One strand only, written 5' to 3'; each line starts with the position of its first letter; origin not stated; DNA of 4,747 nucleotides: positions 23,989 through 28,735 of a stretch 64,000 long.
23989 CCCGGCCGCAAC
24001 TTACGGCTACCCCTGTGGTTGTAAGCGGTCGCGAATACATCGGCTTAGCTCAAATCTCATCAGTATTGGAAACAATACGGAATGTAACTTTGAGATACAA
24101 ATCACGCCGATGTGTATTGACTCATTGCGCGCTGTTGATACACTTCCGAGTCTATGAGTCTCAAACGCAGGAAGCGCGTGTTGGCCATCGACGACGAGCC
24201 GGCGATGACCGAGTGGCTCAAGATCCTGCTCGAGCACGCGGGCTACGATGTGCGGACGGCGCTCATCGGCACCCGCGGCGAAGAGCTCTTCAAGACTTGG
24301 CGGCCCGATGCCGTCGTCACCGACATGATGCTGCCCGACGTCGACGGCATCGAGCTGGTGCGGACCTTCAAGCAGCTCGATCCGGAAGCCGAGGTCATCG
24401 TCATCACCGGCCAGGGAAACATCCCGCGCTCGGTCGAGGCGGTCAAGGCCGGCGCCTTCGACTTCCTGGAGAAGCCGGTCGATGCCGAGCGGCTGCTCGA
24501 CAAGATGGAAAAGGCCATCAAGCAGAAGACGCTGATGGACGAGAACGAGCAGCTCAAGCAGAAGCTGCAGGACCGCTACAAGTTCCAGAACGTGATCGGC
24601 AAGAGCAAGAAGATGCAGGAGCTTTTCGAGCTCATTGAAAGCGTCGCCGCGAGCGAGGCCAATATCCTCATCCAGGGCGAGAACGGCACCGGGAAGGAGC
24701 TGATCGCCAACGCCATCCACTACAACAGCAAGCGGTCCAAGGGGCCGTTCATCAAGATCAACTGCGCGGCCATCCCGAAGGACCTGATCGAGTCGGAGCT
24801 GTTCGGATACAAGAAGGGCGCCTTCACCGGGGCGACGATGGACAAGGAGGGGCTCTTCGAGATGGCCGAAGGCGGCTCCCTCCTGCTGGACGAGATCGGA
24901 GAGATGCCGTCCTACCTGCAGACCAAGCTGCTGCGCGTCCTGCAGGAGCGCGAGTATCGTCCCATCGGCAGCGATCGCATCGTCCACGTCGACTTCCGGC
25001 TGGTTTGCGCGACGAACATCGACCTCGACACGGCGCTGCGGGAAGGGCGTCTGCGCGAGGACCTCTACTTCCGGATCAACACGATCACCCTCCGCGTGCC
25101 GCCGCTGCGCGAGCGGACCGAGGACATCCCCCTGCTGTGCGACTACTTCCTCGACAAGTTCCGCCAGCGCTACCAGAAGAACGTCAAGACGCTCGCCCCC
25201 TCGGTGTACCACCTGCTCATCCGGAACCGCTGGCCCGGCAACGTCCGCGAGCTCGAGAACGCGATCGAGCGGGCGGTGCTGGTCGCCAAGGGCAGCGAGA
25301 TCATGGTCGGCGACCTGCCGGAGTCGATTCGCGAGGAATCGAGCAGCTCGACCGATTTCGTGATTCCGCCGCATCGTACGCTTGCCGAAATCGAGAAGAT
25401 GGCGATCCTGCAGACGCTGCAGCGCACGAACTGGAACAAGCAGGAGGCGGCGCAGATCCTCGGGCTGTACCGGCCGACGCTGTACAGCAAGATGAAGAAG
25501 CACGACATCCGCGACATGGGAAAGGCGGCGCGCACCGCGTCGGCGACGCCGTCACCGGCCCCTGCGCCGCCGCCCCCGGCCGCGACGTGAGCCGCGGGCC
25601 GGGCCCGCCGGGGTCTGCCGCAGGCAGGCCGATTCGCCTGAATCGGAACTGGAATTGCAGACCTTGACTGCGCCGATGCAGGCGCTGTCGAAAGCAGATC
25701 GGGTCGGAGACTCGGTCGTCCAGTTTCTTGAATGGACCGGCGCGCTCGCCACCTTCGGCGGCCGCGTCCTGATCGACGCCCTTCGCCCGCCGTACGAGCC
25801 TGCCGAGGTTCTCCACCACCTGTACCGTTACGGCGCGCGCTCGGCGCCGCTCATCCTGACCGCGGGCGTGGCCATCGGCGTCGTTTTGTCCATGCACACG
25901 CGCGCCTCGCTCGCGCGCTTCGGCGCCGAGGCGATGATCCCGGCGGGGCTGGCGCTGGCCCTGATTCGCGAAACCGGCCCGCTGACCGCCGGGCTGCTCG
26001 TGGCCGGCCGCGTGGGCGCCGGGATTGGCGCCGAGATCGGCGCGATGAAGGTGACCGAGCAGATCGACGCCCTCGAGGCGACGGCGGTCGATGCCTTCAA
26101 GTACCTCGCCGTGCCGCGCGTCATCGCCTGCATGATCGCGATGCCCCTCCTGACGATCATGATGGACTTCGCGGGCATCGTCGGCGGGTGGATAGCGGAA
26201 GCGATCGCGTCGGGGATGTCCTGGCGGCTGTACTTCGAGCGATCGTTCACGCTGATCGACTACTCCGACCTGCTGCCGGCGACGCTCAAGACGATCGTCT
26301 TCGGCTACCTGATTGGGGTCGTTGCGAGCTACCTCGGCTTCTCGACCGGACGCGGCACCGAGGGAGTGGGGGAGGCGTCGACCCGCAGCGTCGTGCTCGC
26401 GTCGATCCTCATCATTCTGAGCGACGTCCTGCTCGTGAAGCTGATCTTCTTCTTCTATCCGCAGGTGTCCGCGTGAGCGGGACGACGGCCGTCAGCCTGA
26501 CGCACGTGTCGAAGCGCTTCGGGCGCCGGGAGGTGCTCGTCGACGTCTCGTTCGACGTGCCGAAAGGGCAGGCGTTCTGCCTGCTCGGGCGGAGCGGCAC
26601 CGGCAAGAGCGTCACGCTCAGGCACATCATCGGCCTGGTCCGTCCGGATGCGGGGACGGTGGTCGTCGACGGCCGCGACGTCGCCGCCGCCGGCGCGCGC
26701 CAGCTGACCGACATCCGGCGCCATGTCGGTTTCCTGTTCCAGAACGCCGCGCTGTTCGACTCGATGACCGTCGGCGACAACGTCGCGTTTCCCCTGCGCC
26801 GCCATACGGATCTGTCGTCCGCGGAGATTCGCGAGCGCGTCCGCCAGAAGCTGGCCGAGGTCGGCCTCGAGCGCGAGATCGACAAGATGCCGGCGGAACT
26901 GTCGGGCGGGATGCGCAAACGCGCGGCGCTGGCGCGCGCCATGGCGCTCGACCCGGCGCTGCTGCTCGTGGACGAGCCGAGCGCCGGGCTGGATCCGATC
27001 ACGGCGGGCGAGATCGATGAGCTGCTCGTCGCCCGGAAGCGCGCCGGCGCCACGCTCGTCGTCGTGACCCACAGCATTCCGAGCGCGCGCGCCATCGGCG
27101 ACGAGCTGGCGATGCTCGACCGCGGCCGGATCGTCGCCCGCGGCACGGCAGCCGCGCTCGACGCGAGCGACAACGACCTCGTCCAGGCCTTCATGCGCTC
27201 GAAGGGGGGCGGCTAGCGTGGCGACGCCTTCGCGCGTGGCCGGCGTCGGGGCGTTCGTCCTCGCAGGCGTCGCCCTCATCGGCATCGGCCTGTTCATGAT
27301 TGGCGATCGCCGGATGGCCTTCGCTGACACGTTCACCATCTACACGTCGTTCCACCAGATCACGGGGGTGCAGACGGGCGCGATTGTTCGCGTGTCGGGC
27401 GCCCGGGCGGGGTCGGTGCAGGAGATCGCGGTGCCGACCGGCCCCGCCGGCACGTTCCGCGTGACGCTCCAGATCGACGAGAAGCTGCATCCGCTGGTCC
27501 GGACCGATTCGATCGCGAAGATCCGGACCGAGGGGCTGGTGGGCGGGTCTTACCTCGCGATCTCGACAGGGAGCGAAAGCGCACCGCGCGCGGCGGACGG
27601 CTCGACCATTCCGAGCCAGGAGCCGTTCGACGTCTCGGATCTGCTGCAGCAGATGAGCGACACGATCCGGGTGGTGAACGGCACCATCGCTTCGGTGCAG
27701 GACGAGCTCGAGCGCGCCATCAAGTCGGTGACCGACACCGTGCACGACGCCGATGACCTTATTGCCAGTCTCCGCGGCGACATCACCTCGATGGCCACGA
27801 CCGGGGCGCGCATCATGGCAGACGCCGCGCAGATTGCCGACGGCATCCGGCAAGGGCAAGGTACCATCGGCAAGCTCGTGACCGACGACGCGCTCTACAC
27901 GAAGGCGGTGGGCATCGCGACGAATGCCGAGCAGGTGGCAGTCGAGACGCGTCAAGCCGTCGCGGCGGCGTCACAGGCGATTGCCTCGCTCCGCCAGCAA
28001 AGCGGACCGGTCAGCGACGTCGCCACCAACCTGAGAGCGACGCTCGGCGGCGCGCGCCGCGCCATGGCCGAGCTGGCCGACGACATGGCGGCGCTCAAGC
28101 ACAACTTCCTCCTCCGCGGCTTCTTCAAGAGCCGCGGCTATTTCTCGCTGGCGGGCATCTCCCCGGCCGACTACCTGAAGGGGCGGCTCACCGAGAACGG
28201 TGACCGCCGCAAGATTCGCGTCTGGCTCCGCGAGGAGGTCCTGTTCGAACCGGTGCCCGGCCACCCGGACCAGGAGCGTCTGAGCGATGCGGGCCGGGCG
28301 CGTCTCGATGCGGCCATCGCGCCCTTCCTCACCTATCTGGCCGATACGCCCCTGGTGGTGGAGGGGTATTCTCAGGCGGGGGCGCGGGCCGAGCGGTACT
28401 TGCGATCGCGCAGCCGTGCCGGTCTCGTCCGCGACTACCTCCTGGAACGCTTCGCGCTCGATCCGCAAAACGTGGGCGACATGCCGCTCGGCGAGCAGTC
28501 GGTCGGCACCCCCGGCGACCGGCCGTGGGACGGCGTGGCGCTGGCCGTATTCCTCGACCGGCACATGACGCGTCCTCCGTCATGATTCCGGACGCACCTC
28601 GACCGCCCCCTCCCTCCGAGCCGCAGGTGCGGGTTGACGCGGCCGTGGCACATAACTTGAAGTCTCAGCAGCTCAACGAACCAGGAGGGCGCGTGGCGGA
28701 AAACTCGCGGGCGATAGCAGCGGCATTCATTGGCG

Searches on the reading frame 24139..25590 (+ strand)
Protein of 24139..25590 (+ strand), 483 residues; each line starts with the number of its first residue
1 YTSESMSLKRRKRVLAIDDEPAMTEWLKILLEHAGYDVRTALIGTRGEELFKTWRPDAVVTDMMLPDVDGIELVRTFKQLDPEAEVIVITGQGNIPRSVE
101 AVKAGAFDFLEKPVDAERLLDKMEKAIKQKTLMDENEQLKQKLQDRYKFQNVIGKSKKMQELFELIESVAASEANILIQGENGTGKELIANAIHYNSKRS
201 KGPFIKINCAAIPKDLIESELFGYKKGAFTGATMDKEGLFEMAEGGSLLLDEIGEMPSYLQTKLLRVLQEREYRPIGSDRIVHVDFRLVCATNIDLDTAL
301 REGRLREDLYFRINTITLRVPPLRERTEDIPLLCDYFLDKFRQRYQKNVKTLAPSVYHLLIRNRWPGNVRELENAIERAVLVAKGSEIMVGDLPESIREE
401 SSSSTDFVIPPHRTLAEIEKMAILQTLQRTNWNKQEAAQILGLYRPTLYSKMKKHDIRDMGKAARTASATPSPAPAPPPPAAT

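Call 14: search_protein_families(library=pfam, proteins=[window:24139-25590:+], max_evalue=0.01)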
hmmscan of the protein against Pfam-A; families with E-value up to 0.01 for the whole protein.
window:24139-25590:+ (483 aa): 11 families
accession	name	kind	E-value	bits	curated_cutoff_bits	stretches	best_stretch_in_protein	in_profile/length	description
PF00158.32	Sigma54_activat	-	1.4e-70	236.8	20.2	1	152-318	1-167/168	Sigma-54 interaction domain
PF25601.1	AAA_lid_14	-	5.8e-28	97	27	1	324-405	1-82/87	AAA+ ATPase lid domain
PF00072.30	Response_reg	-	9.1e-27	93.9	30.2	1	14-123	1-110/111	Response regulator receiver domain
PF14532.12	Sigma54_activ_2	-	3.5e-25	89.3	25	1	153-323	1-138/138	Sigma-54 interaction domain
PF02954.25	HTH_8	-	1.3e-15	57.3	22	1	414-455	1-42/42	Bacterial regulatory protein, Fis family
PF07728.20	AAA_5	-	2.9e-06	27.8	22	1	175-293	1-122/139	AAA domain (dynein-related subfamily)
PF00004.35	AAA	-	0.00011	23.1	21.2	1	176-311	1-129/131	ATPase family associated with various cellular activities (AAA)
PF13191.12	AAA_16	-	0.00055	20.9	32.6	1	152-212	2-63/167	AAA ATPase domain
PF01078.27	Mg_chelatase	-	0.0043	16.9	20.3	0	150-194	3-43/207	Magnesium chelatase, subunit ChlI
PF07724.20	AAA_2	-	0.0051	17.3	27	0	173-299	3-130/166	AAA domain (Cdc48 subfamily)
PF01695.23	IstB_IS21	-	0.0065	16.4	24.1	1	103-199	26-118/238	IstB-like ATP binding protein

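Call 49: search_protein_families(library=ncbifam, proteins=[window:24139-25590:+], max_evalue=0.01)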
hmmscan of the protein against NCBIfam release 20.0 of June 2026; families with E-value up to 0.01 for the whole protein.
window:24139-25590:+ (483 aa): 119 families (the best 25 are shown)
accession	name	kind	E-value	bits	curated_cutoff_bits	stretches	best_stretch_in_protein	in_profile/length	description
NF008469.0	PRK11361.1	equivalog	2.9e-136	454.9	714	1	9-458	2-457/461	acetoacetate metabolism transcriptional regulator AtoC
TIGR01818.1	ntrC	equivalog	3.8e-123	411.7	558.6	2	14-401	1-385/463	nitrogen regulation protein NR(I)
TIGR02915.1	PEP_resp_reg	equivalog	1.9e-122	409.3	502.6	1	15-458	2-445/445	PEP-CTERM-box response regulator transcription factor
NF007689.0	PRK10365.1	equivalog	4.2e-112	375.1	760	1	13-453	7-440/441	sigma-54-dependent response regulator transcription factor ZraR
NF041946.1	LuxO_transreg_Vib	equivalog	2.5e-111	372.7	800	1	26-408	11-391/463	quorum-sensing sigma-54 dependent transcriptional regulator LuxO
NF011695.0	PRK15115.1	equivalog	5.3e-111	371.5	763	1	9-457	4-438/445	two-component system response regulator GlrR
NF041552.1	TF_PrdR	equivalog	1.3e-109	367.1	795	1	116-455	237-576/577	sigma-54 dependent transcriptional regulator PrdR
TIGR01817.1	nifA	equivalog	1.2e-105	354.3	528.85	1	116-393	164-438/534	nif-specific transcriptional activator NifA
NF008176.1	PRK10923.1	equivalog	7.5e-105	351.2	620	1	11-405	3-393/469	nitrogen regulation protein NR(I)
NF051870.1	NAssimRespRegNtrX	equivalog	2.1e-103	346.6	600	1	13-454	3-449/452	nitrogen assimilation response regulator NtrX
NF038308.1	RNA_repair_RtcR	equivalog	1.6e-101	340.7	650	1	94-452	122-513/530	RNA repair transcriptional activator RtcR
NF049963.1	RespRegFlgRCampy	domain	2e-100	336.6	750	1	56-457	45-429/429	fla regulon two-component system response regulator FlgR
NF003451.0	PRK05022.1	equivalog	1.2e-98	331.1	476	1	130-456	170-509/512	nitric oxide reductase transcriptional regulator NorR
NF050807.1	TransRegFlbDCaul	equivalog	2.2e-96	323.5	750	1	71-456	58-439/454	sigma-54-dependent transcriptional regulator FlbD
NF011958.0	PRK15429.1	equivalog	2.1e-91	307.6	830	1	128-458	356-687/692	formate hydrogenlyase transcriptional activator FlhA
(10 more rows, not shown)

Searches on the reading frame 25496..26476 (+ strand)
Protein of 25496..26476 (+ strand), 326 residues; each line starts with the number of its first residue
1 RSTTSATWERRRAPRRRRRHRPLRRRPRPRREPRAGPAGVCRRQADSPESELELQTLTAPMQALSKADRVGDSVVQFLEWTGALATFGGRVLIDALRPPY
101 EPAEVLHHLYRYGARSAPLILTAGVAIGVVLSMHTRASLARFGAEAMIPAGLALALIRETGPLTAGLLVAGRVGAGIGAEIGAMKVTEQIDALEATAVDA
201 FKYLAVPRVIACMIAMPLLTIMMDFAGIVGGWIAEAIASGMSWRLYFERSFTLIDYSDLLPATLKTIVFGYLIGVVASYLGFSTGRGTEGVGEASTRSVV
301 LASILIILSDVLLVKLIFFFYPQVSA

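Call 32: search_protein_families(library=pfam, proteins=[window:25496-26476:+], max_evalue=0.001)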
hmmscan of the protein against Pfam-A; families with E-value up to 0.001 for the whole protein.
window:25496-26476:+ (326 aa): 1 family
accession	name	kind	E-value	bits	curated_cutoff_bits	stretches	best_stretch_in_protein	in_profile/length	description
PF02405.21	MlaE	-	2e-66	224.1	22.5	1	106-314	2-210/212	Permease MlaE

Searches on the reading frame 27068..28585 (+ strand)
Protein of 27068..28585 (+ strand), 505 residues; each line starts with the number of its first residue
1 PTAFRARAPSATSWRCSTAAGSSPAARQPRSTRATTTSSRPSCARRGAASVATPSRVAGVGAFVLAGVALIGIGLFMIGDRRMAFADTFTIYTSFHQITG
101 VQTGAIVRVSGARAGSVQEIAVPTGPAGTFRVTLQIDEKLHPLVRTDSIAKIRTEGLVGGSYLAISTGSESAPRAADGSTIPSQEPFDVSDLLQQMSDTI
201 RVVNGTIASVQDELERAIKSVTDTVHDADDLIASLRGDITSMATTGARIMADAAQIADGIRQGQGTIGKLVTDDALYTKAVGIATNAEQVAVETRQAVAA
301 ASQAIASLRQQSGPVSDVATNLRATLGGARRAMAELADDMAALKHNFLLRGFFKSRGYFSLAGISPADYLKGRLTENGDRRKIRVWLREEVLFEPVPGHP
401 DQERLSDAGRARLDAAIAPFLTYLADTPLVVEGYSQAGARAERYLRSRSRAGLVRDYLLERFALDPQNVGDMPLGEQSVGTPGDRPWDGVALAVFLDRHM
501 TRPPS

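Call 32: search_protein_families(library=pfam, proteins=[window:27068-28585:+], max_evalue=0.001)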
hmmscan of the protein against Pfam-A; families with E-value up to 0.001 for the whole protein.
window:27068-28585:+ (505 aa): 3 families
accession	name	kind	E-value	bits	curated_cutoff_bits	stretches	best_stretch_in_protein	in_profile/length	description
PF02470.25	MlaD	-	3.6e-14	53.2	25.1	1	89-168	3-81/81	MlaD protein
PF07889.17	DUF1664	-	6.2e-05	23.5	34.6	0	190-270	40-120/124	Protein of unknown function (DUF1664)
PF06103.16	DUF948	-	0.00018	22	37.2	0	193-237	21-65/89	Bacterial protein of unknown function (DUF948)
